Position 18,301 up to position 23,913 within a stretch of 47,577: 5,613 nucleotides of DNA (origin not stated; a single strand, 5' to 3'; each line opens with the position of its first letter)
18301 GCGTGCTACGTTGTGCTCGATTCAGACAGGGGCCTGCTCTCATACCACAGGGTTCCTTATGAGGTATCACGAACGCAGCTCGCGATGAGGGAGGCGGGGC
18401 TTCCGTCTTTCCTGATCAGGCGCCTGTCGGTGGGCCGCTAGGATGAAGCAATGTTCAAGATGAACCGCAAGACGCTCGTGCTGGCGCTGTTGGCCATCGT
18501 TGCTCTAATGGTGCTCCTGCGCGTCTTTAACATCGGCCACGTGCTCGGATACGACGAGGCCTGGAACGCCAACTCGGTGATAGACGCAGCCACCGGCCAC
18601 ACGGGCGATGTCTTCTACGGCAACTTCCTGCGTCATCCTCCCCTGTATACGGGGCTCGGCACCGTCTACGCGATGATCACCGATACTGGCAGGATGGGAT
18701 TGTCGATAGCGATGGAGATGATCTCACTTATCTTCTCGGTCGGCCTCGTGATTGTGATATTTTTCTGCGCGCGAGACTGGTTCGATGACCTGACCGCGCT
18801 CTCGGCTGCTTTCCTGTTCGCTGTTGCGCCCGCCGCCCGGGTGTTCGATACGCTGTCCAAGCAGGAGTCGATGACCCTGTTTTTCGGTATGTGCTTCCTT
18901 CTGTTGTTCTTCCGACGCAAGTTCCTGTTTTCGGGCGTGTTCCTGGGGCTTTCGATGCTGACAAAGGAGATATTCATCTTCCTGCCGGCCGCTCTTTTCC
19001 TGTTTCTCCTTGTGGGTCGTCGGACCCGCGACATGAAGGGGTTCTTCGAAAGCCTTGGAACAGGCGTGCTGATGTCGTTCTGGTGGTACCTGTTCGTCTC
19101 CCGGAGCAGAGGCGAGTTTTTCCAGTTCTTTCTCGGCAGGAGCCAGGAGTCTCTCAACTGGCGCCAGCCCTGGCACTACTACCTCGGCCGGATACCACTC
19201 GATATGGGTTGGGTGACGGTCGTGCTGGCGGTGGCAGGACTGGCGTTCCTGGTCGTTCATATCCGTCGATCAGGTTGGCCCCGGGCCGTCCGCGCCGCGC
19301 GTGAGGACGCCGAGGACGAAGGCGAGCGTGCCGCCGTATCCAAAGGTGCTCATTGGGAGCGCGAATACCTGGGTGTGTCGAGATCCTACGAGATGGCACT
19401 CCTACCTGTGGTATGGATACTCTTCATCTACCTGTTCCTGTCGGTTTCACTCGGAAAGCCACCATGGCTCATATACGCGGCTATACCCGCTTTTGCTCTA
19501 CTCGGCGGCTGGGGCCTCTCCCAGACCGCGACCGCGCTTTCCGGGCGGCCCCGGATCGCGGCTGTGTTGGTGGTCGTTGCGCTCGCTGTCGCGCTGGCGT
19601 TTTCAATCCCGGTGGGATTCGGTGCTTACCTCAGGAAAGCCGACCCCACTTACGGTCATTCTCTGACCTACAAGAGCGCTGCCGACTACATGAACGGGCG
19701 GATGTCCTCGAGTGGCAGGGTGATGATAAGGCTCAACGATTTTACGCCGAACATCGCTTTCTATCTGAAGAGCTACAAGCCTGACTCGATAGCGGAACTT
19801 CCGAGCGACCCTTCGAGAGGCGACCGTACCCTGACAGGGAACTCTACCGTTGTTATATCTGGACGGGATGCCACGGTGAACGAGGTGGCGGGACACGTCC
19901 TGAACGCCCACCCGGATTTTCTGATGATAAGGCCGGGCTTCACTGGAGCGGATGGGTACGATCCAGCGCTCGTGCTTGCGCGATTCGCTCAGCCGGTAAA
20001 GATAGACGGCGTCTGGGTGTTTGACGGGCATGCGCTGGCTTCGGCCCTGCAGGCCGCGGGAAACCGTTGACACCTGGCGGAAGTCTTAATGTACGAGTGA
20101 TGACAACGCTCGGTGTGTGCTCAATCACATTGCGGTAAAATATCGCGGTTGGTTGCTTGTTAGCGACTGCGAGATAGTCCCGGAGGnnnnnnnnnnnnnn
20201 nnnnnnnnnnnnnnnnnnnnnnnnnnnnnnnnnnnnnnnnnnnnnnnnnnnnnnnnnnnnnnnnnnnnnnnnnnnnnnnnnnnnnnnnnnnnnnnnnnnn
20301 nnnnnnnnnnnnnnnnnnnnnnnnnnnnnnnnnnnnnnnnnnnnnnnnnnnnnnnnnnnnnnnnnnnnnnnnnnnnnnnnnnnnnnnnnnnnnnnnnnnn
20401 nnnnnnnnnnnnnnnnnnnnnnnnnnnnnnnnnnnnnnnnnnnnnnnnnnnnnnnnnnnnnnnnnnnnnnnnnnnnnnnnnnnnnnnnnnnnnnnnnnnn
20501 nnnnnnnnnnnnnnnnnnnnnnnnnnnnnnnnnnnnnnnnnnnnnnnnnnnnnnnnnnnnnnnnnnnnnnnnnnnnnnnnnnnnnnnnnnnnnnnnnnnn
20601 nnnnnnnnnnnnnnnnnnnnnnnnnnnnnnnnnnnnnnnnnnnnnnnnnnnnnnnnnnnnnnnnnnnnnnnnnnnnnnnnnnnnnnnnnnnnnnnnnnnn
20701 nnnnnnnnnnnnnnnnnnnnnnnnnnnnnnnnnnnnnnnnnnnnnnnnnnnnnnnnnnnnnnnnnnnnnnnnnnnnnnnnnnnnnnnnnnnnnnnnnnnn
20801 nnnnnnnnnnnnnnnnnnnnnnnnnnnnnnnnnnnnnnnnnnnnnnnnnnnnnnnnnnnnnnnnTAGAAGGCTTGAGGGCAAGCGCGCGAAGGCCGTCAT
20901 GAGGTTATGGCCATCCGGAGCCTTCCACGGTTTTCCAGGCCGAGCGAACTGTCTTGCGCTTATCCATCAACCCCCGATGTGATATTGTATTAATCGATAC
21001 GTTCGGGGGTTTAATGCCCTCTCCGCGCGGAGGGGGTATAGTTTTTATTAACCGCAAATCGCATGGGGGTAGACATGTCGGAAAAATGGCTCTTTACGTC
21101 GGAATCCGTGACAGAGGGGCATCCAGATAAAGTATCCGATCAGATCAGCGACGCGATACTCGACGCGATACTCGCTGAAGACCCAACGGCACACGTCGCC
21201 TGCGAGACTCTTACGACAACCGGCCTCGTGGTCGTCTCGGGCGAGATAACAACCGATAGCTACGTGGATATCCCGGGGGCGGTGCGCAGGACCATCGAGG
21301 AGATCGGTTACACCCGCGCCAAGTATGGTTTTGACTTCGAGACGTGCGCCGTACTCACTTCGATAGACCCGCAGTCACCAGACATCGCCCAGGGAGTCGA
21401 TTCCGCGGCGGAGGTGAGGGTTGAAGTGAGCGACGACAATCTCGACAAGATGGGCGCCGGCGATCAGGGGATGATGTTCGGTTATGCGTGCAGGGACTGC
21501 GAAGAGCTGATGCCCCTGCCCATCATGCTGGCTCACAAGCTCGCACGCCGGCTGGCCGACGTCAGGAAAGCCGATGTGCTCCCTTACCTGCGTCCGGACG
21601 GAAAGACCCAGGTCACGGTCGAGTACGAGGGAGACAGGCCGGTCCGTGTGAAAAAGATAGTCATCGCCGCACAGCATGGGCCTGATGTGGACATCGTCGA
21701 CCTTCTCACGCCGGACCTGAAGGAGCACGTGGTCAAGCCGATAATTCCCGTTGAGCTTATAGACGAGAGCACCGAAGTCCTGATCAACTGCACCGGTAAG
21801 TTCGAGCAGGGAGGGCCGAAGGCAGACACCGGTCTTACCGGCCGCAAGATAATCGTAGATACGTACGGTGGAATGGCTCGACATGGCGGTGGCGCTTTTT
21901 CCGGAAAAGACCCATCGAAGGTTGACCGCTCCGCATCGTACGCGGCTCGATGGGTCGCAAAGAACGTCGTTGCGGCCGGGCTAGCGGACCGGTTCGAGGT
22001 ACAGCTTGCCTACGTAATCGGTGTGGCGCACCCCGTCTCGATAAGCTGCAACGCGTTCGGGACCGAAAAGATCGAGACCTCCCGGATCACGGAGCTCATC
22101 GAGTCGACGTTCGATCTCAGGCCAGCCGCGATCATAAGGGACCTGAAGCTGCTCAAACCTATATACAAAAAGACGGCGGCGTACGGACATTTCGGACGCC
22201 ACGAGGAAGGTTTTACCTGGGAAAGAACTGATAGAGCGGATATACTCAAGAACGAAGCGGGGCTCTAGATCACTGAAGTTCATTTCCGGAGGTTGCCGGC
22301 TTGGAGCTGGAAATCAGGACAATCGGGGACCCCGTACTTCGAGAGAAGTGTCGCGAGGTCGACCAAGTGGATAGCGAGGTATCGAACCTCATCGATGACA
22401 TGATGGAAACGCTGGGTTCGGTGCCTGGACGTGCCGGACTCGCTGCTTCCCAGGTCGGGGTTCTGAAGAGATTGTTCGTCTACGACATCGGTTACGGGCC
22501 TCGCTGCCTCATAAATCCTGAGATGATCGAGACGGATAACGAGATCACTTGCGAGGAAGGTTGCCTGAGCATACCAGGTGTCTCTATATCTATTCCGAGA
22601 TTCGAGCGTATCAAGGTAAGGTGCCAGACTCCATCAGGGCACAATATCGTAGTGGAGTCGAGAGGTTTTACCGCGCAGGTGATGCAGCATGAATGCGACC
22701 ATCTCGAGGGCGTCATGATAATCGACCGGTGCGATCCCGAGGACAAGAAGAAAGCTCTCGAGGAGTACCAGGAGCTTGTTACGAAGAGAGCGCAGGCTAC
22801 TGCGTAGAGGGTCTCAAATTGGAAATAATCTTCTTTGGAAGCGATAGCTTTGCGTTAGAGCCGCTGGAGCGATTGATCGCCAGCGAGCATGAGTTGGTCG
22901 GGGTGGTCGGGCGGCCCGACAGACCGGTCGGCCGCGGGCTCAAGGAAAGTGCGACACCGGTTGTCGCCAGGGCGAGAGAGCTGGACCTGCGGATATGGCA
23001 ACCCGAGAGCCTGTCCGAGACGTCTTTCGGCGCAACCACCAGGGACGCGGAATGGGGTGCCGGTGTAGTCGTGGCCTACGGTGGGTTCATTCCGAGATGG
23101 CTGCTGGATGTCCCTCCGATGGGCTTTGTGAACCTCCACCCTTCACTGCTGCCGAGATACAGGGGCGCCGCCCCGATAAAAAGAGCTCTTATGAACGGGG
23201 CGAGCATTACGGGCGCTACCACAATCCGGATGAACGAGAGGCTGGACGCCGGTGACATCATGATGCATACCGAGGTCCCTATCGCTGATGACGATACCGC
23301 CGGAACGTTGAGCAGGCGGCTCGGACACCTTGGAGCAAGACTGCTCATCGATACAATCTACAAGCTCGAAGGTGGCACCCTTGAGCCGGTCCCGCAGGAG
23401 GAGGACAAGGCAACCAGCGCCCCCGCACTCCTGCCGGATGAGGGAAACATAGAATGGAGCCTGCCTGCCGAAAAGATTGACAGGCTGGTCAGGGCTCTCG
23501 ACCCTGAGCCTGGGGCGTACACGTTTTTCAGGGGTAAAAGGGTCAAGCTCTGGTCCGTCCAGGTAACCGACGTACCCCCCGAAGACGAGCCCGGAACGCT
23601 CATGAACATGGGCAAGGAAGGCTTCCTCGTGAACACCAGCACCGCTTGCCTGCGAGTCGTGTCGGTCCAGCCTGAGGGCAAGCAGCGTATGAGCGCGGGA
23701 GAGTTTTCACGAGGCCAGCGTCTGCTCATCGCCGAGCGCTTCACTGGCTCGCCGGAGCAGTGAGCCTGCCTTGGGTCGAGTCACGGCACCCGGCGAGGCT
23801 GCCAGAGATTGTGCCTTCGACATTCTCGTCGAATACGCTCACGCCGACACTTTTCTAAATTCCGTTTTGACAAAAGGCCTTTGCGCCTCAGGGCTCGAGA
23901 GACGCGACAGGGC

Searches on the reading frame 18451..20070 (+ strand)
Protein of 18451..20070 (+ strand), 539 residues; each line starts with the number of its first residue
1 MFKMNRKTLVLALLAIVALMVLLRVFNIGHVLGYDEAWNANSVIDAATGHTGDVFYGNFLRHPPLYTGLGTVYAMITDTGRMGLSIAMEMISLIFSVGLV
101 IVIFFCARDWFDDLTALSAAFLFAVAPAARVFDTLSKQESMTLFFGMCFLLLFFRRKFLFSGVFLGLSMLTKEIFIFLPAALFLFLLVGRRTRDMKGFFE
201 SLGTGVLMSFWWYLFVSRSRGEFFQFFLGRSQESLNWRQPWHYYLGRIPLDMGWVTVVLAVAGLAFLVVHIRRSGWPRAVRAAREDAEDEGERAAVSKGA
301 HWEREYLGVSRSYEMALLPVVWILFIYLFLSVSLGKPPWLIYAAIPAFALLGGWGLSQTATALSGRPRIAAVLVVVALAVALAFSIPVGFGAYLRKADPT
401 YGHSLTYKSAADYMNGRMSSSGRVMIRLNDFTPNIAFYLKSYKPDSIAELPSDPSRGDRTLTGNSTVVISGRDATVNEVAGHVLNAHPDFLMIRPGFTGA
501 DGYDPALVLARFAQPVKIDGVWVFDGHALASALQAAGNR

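Call 46: search_protein_families(library=pfam, proteins=[window:18451-20070:+], max_evalue=0.00001)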
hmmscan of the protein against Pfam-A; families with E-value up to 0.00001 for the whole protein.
window:18451-20070:+ (539 aa): 1 family
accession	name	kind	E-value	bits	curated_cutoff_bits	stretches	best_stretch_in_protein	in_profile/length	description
PF13231.12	PMT_2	-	2.5e-08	34.7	26.1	1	85-198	21-144/160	Dolichyl-phosphate-mannose-protein mannosyltransferase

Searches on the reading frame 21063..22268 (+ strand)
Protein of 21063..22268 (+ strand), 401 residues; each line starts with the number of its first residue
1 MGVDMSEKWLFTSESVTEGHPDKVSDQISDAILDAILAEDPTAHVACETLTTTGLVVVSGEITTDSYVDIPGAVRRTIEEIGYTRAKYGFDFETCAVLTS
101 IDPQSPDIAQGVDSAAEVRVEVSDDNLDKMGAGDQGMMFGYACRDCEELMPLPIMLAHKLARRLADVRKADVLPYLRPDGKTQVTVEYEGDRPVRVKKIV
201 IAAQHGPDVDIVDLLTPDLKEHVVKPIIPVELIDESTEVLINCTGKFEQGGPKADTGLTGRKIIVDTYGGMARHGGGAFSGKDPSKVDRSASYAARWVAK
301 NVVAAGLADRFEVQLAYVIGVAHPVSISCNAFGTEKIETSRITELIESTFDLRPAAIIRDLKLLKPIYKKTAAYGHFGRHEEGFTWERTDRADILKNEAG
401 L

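Call 46: search_protein_families(library=pfam, proteins=[window:21063-22268:+], max_evalue=0.00001)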
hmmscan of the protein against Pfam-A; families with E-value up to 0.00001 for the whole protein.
window:21063-22268:+ (401 aa): 3 families
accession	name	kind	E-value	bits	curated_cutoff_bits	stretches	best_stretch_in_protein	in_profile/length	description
PF02773.21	S-AdoMet_synt_C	-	8.5e-67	223.8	25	1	250-388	2-138/138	S-adenosylmethionine synthetase, C-terminal domain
PF02772.21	S-AdoMet_synt_M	-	2.7e-45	153.8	29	1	130-247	2-120/120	S-adenosylmethionine synthetase, central domain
PF00438.25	S-AdoMet_synt_N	-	1.7e-43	147.6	33.1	1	9-106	2-99/99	S-adenosylmethionine synthetase, N-terminal domain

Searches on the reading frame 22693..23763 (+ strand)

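Call 46: search_protein_families(library=pfam, proteins=[window:22693-23763:+], max_evalue=0.00001)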
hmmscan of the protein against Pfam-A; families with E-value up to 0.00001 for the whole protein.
window:22693-23763:+ (356 aa): 2 families
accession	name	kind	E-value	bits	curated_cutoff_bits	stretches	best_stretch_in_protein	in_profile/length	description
PF00551.24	Formyl_trans_N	-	5e-36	124.6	26.1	1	45-221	3-180/181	Formyl transferase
PF02911.23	Formyl_trans_C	-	2.6e-26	92.2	21.1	1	248-342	4-99/100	Formyl transferase, C-terminal domain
